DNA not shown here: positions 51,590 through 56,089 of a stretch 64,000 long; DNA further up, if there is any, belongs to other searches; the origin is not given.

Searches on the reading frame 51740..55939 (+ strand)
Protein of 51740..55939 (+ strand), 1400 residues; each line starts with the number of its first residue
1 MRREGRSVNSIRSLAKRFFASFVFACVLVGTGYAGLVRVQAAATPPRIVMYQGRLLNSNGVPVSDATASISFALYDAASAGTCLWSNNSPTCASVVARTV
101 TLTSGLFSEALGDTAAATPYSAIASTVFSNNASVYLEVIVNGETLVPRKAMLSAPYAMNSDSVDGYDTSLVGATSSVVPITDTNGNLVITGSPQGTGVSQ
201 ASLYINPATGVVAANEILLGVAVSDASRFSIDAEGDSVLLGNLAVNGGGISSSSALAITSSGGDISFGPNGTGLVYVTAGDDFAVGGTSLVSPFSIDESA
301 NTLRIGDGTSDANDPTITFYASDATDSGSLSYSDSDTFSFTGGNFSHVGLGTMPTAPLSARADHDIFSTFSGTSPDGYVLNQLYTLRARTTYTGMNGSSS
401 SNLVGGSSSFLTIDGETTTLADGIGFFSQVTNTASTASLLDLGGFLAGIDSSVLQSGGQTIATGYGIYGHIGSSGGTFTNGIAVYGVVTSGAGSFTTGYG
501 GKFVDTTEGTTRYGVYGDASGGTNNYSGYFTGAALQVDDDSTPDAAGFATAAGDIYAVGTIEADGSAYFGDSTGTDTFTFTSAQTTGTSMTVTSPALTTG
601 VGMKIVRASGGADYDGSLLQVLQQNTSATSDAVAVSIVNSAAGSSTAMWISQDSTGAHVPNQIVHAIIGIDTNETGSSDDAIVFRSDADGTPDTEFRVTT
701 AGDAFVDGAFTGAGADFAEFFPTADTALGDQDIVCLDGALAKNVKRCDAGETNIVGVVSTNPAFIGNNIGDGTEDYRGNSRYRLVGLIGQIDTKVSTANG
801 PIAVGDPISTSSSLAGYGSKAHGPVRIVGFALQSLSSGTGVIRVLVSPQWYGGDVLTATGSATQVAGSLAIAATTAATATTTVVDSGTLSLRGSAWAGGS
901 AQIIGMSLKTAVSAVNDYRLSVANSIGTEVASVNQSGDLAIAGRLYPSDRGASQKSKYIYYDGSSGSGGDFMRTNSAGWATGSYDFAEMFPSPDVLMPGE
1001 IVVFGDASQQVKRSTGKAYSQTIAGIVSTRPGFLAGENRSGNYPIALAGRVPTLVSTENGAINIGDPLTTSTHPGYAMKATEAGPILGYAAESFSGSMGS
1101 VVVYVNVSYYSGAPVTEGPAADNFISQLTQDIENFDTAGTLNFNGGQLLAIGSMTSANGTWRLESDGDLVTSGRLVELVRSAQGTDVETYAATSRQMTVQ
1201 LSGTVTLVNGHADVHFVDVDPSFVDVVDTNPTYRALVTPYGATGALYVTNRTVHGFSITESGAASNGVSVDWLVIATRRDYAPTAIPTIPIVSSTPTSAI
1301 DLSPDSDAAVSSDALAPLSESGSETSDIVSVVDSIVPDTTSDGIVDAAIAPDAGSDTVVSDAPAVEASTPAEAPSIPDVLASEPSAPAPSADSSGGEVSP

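Call 3: search_protein_families(library=pfam, proteins=[window:51740-55939:+], max_evalue=1)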
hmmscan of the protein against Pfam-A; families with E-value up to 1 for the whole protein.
window:51740-55939:+ (1400 aa): 3 families
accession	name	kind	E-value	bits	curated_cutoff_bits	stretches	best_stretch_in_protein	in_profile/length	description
PF11962.13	Peptidase_G2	-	0.00012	22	25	1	701-768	33-99/228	Peptidase_G2, IMC autoproteolytic cleavage domain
PF17164.10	DUF5122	-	0.00092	19.9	27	0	668-696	9-36/36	Domain of unknown function (DUF5122) beta-propeller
PF00142.24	Fer4_NifH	-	0.099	12.5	25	1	732-790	126-182/271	4Fe-4S iron sulfur cluster binding proteins, NifH/frxC family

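Call 8: search_protein_families(library=ncbifam, proteins=[window:51740-55939:+], max_evalue=1)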
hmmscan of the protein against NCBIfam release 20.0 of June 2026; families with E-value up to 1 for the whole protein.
window:51740-55939:+ (1400 aa): 1 family
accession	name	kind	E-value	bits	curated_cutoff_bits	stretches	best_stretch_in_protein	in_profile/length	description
NF053851.1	Bdello_MAT_N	subfamily_domain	2.3e-05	24.3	60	1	40-144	8-104/162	mosaic adhesive trimer family chimeric fiber protein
